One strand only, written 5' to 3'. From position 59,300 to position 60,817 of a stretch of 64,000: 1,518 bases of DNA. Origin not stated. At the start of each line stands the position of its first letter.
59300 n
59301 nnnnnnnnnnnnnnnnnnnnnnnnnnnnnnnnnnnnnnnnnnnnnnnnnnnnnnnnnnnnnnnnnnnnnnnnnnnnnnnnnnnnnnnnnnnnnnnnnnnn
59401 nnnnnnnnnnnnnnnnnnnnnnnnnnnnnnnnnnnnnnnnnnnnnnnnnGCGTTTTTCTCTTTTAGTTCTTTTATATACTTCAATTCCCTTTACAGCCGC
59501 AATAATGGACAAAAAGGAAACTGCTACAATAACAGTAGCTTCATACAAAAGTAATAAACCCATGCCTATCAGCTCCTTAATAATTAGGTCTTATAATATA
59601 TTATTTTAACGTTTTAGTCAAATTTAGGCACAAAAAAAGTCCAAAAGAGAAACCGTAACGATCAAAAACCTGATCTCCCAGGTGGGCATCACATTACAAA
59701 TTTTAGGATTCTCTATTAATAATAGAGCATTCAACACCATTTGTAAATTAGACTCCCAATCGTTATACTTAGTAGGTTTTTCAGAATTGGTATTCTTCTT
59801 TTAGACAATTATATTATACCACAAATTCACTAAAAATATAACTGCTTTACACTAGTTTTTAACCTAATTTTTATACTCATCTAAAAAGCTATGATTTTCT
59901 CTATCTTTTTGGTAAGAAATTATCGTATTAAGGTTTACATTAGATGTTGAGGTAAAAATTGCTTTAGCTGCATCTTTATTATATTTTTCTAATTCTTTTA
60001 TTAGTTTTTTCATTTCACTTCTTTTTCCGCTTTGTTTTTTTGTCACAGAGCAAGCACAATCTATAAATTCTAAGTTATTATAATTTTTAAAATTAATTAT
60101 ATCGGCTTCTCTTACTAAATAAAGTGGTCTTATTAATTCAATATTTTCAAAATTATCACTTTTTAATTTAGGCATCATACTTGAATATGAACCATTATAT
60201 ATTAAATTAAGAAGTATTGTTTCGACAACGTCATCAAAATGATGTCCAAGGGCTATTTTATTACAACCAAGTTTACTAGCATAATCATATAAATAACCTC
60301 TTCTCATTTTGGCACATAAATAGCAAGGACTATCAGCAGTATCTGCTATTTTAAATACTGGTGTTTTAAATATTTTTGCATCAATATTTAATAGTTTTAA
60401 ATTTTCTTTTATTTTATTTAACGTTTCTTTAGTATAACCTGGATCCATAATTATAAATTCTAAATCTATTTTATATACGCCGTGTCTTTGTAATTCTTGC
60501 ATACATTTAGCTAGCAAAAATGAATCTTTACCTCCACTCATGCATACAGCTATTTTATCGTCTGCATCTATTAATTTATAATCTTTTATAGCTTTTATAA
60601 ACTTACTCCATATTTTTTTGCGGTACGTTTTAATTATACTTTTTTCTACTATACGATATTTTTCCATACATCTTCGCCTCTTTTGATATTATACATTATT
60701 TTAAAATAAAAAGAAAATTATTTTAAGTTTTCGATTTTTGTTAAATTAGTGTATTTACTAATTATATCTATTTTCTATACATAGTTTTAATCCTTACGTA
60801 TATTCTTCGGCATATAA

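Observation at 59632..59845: Promoter-to-terminator rod-shaped sRNA (~175 nt) in an ORF-free intergenic region, a candidate 6S-like RNA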

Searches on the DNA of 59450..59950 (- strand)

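Call 18: build_rna_model(alignment_id=A2, structure=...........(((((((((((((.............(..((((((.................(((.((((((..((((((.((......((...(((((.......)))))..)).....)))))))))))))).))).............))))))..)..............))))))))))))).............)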
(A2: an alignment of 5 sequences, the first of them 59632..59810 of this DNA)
Model R1 built from alignment A2 (5 sequences, 201 columns); structure: as given.
model positions 165; base pairs 42; branch points 0; effective number of sequences 2.26; information 0.59 bits per position. Calibrated on 0.2 Mb of random sequence (short: E-values are rough).
structure used (alignment columns):
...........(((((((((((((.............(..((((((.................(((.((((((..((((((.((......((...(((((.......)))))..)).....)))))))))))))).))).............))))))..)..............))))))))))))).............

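Call 19: search_with_rna_model(model_id=R1, sources=[window, L081, L082, L083, L084, L085, L086, L087, L088, L089, L090, L091, L092, L093, L094, L095, L096, L097, L098, L099, L100, L101, L102, L103, L104, L105, L106, L107, L108, L109, L110, L111, L112, L113, L114, L115, L116, L117, L118, L119, L120, L121, L122, L123, L124, L125, L126, L127, L128, L129, L130, L131, L132, L133, L134, L135, L136, L137, L138, L139, L140, L141, L142, L143, L144, L145, L146, L147, L148, L149, L150, L151, L152, L153, L154, L155, L156, L157, L158, L159, L160], max_evalue=0.01, make_alignment=true)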
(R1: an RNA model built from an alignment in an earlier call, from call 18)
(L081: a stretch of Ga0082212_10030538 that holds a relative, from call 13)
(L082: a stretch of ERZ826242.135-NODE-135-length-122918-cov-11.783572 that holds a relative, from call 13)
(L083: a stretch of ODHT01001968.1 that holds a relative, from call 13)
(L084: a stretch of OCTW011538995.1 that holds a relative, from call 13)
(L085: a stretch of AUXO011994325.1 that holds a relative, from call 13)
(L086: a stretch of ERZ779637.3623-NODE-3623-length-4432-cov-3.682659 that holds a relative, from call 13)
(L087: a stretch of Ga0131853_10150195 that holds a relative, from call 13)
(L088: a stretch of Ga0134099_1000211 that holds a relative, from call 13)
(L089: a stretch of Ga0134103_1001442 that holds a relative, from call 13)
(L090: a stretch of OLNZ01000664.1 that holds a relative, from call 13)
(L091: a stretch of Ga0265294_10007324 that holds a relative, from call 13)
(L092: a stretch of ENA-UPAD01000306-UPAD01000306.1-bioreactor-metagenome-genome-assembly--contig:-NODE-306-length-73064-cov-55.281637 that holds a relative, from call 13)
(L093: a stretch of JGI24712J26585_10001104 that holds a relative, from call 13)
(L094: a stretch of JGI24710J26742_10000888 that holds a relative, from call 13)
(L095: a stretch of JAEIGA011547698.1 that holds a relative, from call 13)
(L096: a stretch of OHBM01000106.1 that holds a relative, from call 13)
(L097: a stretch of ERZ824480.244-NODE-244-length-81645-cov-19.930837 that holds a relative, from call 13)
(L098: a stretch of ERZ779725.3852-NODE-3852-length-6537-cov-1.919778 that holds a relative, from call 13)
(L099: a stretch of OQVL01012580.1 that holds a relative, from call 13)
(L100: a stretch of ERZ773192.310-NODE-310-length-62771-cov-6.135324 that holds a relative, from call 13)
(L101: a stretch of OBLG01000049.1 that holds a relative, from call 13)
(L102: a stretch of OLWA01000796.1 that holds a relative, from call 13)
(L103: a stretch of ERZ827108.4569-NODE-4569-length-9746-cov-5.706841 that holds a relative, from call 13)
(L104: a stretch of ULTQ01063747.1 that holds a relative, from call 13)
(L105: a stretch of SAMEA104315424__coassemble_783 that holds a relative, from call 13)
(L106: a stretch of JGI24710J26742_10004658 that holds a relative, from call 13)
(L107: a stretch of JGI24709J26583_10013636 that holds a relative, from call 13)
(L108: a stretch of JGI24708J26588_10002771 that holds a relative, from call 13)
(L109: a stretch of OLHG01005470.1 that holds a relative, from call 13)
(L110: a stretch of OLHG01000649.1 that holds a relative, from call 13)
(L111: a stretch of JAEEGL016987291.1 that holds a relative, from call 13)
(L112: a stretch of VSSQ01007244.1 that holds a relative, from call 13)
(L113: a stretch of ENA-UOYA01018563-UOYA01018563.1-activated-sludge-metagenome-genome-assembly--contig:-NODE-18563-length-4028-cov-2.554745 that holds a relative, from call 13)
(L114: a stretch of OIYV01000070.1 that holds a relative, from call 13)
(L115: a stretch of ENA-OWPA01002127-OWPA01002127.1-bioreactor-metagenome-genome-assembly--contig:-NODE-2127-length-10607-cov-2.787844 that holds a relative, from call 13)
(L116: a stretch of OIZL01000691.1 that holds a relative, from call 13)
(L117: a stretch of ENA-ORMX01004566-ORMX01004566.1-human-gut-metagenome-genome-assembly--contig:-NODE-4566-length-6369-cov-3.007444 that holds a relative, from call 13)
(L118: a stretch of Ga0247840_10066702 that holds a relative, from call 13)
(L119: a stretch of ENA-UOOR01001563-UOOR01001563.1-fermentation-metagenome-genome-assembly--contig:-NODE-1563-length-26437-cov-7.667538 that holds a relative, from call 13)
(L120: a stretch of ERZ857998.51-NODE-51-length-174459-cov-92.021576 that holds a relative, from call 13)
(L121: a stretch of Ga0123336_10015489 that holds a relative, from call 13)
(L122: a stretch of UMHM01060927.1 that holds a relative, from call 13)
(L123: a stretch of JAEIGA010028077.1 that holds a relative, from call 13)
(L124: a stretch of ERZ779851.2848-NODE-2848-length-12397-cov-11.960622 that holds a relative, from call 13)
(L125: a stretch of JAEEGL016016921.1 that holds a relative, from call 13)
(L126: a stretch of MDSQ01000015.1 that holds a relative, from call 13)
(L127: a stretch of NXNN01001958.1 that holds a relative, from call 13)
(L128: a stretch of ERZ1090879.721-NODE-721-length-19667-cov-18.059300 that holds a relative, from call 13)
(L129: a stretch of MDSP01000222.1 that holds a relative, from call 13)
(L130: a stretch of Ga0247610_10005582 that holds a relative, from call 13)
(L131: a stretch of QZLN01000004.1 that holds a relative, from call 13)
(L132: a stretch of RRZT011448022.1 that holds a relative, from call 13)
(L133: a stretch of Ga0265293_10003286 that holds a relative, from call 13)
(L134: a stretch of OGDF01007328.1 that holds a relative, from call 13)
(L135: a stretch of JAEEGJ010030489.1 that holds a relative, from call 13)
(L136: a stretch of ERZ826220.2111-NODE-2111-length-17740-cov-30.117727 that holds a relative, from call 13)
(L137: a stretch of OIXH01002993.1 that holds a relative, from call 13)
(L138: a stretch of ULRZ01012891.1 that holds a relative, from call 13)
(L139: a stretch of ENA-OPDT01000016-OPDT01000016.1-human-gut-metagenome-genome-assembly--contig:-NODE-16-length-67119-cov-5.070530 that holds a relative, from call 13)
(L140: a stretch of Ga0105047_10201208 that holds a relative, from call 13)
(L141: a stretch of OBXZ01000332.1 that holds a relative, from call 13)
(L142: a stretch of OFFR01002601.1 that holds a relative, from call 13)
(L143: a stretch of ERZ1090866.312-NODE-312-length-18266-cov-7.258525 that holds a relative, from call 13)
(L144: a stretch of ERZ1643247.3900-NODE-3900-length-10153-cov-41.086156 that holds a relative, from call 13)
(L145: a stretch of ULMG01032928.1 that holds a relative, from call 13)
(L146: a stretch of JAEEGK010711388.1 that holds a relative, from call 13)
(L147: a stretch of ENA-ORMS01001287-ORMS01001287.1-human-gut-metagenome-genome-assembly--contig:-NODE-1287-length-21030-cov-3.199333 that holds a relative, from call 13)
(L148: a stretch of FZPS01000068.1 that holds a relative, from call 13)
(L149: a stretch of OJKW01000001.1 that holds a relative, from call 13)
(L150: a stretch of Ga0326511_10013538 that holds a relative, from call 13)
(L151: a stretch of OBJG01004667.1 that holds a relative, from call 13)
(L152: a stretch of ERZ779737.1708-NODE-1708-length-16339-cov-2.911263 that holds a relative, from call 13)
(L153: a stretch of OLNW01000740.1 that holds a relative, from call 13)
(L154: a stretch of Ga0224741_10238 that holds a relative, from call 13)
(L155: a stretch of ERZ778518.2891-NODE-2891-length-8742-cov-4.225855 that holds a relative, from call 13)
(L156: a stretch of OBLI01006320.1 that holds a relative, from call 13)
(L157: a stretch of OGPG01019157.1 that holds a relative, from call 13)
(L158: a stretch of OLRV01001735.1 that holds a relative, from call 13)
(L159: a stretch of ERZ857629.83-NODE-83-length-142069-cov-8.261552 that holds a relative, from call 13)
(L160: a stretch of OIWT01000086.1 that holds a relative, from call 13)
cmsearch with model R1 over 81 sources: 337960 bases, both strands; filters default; matches with E-value up to 0.01: 20.
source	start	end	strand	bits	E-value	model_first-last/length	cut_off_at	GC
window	59631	59812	-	128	2.1e-26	1-165/165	no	0.32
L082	3228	3403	+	109.4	3.5e-22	1-165/165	no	0.38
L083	3228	3403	+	109.4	3.5e-22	1-165/165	no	0.38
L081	2371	2539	+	97.9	1.4e-19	1-165/165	no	0.36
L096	2867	3040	+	66.7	1.8e-12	1-165/165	no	0.26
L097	2867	3040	+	66.7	1.8e-12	1-165/165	no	0.26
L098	2867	3040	+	66.7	1.8e-12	1-165/165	no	0.26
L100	2867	3040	+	66.7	1.8e-12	1-165/165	no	0.26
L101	2867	3040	+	66.7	1.8e-12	1-165/165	no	0.26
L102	2867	3040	+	66.7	1.8e-12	1-165/165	no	0.26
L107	2015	2174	+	66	2.6e-12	1-165/165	no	0.35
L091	2359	2526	+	64.5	5.7e-12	1-165/165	no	0.36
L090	2867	3040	+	63.8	8e-12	1-165/165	no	0.27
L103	2867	3040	+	63.5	9.6e-12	1-165/165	no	0.26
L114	2337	2508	+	56.9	3e-10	1-165/165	no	0.35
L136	2761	2930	+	42.2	6.7e-07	1-165/165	no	0.32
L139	2761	2930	+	42.2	6.7e-07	1-165/165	no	0.32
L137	2809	2883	+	41.5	9.3e-07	47-124/165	no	0.33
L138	2809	2883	+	41.5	9.3e-07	47-124/165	no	0.33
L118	1570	1754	+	41.1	1.1e-06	1-165/165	no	0.38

Alignment A3: 20 matches aligned to the model, 215 columns, each read 5' to 3' on its own strand. Consensus structure (alignment columns), stored with it:
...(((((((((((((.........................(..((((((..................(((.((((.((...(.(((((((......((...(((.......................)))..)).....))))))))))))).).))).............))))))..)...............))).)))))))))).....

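Call 20: search_with_rna_model(model_id=R1, sources=[L001, L002, L003, L004, L005, L006, L007, L008, L009, L010, L011, L012, L013, L014, L015, L016, L017, L018, L019, L020, L021, L022, L023, L024, L025, L026, L027, L028, L029, L030, L031, L032, L033, L034, L035, L036, L037, L038, L039, L040, L041, L042, L043, L044, L045, L046, L047, L048, L049, L050, L051, L052, L053, L054, L055, L056, L057, L058, L059, L060, L061, L062, L063, L064, L065, L066, L067, L068, L069, L070, L071, L072, L073, L074, L075, L076, L077, L078, L079, L080], max_evalue=0.01)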
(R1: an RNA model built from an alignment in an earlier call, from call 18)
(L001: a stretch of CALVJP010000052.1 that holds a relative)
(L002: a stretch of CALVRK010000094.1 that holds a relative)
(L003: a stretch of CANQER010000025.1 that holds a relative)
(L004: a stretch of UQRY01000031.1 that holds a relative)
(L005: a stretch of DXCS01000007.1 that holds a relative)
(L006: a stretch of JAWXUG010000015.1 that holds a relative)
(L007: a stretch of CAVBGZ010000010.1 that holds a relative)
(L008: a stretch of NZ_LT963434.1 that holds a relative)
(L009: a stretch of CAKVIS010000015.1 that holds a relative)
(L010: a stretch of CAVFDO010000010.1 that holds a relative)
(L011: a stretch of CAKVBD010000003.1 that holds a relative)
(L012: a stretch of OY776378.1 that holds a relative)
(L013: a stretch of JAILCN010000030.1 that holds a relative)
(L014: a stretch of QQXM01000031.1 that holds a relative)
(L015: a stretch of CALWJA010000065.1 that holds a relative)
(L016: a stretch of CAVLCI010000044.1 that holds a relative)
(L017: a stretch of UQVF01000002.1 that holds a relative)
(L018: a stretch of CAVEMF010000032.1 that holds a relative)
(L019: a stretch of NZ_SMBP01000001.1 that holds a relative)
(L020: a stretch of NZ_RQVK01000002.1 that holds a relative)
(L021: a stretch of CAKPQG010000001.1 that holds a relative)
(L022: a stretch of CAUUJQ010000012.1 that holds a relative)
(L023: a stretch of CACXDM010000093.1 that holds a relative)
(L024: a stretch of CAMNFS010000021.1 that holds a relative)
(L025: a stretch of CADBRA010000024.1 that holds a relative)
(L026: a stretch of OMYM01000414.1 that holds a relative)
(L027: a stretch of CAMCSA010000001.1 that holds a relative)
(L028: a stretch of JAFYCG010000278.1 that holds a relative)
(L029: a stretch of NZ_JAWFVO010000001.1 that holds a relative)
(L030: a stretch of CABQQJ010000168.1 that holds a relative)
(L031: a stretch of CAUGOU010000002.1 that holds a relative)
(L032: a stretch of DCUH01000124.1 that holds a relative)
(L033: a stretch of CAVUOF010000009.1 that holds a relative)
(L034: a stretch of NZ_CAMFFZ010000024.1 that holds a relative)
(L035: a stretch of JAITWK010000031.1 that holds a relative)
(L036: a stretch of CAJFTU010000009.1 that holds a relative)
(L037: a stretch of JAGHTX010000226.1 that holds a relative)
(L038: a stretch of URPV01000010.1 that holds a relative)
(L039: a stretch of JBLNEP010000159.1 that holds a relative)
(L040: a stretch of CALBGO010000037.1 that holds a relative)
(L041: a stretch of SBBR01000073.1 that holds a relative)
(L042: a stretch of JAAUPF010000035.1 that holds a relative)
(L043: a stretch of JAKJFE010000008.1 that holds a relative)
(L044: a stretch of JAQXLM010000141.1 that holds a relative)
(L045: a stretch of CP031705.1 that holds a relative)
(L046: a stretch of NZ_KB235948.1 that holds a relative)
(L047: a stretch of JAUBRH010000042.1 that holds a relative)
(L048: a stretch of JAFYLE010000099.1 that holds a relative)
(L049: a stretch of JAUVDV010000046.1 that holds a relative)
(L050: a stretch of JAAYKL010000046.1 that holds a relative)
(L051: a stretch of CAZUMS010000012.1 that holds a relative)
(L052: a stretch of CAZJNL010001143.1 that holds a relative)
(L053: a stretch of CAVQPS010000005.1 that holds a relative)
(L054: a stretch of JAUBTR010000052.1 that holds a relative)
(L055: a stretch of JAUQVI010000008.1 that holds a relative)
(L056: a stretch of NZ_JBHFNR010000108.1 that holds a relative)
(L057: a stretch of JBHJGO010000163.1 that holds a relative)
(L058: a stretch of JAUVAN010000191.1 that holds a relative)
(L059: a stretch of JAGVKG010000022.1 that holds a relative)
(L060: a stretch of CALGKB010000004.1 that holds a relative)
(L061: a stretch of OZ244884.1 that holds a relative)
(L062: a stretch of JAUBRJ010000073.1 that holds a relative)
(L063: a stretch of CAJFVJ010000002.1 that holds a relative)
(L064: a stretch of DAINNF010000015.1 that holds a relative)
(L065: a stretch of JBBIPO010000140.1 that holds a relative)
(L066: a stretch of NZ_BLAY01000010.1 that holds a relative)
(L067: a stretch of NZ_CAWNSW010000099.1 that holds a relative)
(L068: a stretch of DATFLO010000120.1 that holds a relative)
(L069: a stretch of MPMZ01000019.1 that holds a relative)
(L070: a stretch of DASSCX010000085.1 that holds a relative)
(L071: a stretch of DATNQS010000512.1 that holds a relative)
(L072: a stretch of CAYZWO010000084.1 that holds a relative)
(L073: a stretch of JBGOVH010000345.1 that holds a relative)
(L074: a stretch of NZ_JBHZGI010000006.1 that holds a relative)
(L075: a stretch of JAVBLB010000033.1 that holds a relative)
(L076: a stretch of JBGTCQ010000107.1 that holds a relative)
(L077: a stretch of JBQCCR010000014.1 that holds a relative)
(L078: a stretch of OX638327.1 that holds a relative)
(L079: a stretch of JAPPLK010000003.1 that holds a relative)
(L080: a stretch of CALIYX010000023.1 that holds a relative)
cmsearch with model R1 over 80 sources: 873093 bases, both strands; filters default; matches with E-value up to 0.01: 11.
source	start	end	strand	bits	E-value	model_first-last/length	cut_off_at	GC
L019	12228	12390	+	142.9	2.2e-29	1-165/165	no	0.44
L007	8356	8519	-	142.7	2.5e-29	1-165/165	no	0.38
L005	4323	4487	+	142.5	2.7e-29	1-165/165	no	0.48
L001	8599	8774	+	132.7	4.5e-27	1-165/165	no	0.41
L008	9425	9589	+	115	4.8e-23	1-165/165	no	0.41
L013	7790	7955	+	74.5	7.8e-14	1-165/165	no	0.49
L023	7795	7957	+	74.1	9.4e-14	1-165/165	no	0.5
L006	4658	4817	+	68.8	1.5e-12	1-165/165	no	0.36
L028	5875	6044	+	66.2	6e-12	1-165/165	no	0.49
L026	7791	7957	+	65.4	8.9e-12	1-165/165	no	0.45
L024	7785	7945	+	61.3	7.9e-11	1-165/165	no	0.47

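Call 25: search_rna_families(source=window, start=59450, end=59950, threshold=evalue, max_evalue=10)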
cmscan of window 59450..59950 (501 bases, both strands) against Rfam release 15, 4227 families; matches with E-value up to 10: 3.
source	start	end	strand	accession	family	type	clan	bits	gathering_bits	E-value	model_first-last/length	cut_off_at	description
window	59634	59810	-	RF00013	6S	Gene;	-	63.7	46.4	2.2e-12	1-187/187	no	6S / SsrS RNA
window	59562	59631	-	RF00353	snoR31_Z110_Z27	Gene; snRNA; snoRNA; CD-box;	-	22.2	45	1.4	1-97/97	no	Small nucleolar RNA snoR31/Z110/Z27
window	59568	59674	-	RF04134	MIR7504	Gene; miRNA;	-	17.2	83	3.5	1-124/124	no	MIR7504 microRNA precursor family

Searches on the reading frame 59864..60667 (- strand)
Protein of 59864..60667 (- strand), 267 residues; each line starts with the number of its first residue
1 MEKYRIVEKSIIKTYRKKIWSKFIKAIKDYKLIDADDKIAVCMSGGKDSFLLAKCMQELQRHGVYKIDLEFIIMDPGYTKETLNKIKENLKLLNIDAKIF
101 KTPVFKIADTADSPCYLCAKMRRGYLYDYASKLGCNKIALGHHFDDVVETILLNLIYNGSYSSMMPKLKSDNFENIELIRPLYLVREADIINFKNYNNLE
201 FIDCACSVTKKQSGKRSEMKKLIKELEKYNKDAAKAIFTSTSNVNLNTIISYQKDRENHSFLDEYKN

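Call 6: search_protein_families(library=pfam, proteins=[window:59864-60667:-])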
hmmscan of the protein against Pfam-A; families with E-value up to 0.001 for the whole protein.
window:59864-60667:- (267 aa): 1 family
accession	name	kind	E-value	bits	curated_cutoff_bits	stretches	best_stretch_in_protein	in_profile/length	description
PF01171.26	ATP_bind_3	-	3.1e-15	56.8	27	1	38-202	1-164/182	PP-loop family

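Call 13: find_related_loci(query=window:59864-60667:-, collection=metagenome_contigs, flank=1500)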
Query window:59864-60667:- (267 aa) in metagenome_contigs; peptide patterns used: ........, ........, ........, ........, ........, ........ (x = any residue, [..] = any of these).
600 stretches matched a pattern (row limit reached: there are more); 334 encode a relative of the query (tblastn E <= 1e-3); the best 80 are kept; 80 distinct loci.
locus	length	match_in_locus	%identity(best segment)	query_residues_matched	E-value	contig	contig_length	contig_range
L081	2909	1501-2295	81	1-265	5e-148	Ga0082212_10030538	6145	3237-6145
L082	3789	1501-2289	72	1-263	2e-134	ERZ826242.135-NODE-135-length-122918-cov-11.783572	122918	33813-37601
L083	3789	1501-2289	73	1-263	3e-134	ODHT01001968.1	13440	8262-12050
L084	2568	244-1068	64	1-266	1e-115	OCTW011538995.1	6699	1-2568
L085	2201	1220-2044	64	1-266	8e-120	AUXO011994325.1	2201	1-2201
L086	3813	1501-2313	64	1-265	5e-114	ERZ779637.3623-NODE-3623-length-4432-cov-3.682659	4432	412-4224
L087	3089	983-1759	63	7-265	2e-115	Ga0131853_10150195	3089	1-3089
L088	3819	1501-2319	58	1-265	9e-107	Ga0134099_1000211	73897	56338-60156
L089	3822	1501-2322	59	1-266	2e-106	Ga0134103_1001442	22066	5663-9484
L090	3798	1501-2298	59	1-266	4e-106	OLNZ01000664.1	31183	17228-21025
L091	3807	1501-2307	59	1-266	3e-106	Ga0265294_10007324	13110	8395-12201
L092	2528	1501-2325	59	1-267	3e-107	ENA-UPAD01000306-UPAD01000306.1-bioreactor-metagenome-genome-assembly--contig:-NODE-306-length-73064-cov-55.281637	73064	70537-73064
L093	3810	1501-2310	60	1-262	6e-106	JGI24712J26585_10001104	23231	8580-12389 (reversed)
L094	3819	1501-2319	58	1-265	3e-105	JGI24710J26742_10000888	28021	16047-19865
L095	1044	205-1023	59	1-267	4e-115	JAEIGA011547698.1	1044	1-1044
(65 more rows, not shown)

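Call 14: search_protein_families(library=ncbifam, proteins=[window:59864-60667:-], max_evalue=0.01)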
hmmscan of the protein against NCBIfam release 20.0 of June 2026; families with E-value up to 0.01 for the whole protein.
window:59864-60667:- (267 aa): 8 families
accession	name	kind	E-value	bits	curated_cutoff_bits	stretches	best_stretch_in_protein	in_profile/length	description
NF007972.0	PRK10696.1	equivalog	2.9e-60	204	272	1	11-250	16-257/295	tRNA 2-thiocytidine(32) synthetase TtcA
TIGR02432.1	lysidine_TilS_N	equivalog_domain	4.4e-20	72.4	93.6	1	38-202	1-168/189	tRNA lysidine(34) synthetase TilS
NF049949.1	tRNAsynTtuAPyrococ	equivalog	2.4e-17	63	450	1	21-237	32-248/292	tRNA-5-methyluridine(54) 2-sulfurtransferase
NF047749.1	tRNAThiolNcsA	equivalog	3.1e-10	39.7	500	1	34-257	51-291/322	tRNA 2-thiolation protein NcsA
TIGR00268.2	TIGR00268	equivalog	1.8e-08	34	150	1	33-148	10-125/259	ATP-dependent sacrificial sulfur transferase LarE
NF007942.0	PRK10660.1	equivalog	0.00037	19.4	606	1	33-203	14-181/439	tRNA lysidine(34) synthetase TilS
NF001138.1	PRK00143.1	equivalog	0.0005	19.1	284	1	38-145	1-124/345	tRNA 2-thiouridine(34) synthase MnmA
TIGR01536.1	asn_synth_AEB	equivalog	0.0043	16.1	267.1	1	13-70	231-288/517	asparagine synthase (glutamine-hydrolyzing)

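Call 27: find_encoding_contigs(protein=window:59864-60667:-, flank=3000, max_places=4)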
Protein window:59864-60667:- (267 aa): 15 contigs read that carry it; 4 places shown.
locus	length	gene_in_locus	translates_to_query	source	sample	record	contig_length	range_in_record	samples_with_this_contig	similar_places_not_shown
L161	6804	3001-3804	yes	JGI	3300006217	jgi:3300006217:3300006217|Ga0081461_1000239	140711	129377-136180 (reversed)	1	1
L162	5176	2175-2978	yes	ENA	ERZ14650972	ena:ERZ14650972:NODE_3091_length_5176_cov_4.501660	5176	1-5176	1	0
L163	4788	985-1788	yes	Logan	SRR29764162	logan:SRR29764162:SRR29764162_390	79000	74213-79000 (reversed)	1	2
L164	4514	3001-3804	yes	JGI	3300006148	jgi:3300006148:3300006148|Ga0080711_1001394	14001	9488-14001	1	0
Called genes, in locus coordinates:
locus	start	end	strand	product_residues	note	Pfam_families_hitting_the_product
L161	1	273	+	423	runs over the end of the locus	PF13393:tRNA-synt_His, PF00587:tRNA-synt_2b, PF00152:tRNA-synt_2 (faint), PF03129:HGTP_anticodon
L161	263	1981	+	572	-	PF01336:tRNA_anti-codon, PF00152:tRNA-synt_2, PF01409:tRNA-synt_2d (faint), PF02938:GAD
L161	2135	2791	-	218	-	-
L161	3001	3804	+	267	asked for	PF01171:ATP_bind_3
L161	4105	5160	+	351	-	-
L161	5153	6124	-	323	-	PF11858:DUF3378, PF01351:RNase_HII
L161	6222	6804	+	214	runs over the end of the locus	PF02674:Colicin_V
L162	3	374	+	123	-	?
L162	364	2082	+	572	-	PF01336:tRNA_anti-codon, PF00152:tRNA-synt_2, PF01409:tRNA-synt_2d (faint), PF02938:GAD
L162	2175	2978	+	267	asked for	PF01171:ATP_bind_3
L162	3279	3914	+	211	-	-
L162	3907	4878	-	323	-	PF11858:DUF3378, PF01351:RNase_HII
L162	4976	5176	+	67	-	?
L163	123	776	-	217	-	-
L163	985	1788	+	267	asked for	PF01171:ATP_bind_3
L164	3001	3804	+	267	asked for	PF01171:ATP_bind_3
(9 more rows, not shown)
